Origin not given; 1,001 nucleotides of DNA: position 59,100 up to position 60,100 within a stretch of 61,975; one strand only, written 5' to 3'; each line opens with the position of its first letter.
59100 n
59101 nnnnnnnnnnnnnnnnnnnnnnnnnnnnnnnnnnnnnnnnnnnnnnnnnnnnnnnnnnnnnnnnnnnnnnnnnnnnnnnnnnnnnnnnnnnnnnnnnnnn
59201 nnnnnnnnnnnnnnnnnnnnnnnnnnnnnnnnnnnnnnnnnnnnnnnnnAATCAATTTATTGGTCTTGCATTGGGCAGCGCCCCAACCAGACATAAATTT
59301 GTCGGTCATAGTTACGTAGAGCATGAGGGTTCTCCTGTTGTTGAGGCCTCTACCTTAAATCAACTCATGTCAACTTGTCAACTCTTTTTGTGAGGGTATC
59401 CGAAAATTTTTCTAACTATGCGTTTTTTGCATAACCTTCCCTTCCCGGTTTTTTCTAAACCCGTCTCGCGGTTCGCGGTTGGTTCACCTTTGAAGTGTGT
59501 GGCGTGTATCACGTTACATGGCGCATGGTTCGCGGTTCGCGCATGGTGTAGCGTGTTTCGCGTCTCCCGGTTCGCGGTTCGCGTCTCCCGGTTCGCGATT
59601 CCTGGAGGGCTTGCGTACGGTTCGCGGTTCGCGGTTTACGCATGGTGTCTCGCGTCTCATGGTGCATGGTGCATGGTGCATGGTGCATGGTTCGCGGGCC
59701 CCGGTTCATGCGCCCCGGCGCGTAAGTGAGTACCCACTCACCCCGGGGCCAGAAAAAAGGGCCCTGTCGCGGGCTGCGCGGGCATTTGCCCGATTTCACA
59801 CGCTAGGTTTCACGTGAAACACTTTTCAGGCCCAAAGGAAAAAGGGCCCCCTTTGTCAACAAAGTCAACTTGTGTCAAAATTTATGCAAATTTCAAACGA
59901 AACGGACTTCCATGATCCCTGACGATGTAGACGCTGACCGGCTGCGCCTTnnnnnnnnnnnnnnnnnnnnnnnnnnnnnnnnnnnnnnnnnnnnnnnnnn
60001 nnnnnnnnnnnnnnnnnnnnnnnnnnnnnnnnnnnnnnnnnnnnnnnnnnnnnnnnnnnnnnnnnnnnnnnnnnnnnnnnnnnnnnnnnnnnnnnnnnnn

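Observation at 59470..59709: Dense heptamer arrays (GGTTCGC x9 + variants; CATGGTG x5) in the divergent region upstream of terL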

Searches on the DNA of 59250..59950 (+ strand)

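Call 7: search_dna_similar(query=window:59300-59950:+, collection=phages, mode=distant, max_rows=30)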
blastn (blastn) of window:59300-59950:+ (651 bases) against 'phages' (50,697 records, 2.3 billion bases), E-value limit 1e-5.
No match.

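Call 32: search_rna_families(source=window, start=59250, end=59950, threshold=evalue, max_evalue=5)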
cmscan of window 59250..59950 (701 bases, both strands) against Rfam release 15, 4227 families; matches with E-value up to 5: 4.
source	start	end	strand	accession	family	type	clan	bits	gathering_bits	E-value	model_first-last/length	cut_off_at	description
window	59695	59750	+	RF03158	L31-Actinobacteria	Cis-reg; leader;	CL00118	19.1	35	0.68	1-48/48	no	L31-Actinobacteria ribosomal protein leader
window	59750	59792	-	RF02499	Atu_C4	Gene; sRNA;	-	16.8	80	1.6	1-70/70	no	Rhizobiales sRNA Atu_C4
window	59648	59896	-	RF00457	IRES_mnt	Cis-reg; IRES;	-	14.6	100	0.28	1-203/203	no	Mnt IRES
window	59352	59504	-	RF01500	Afu_198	Gene; snRNA; snoRNA; CD-box;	-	13.8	40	4.3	1-149/149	no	A. fumigatus snoRNA Afu_198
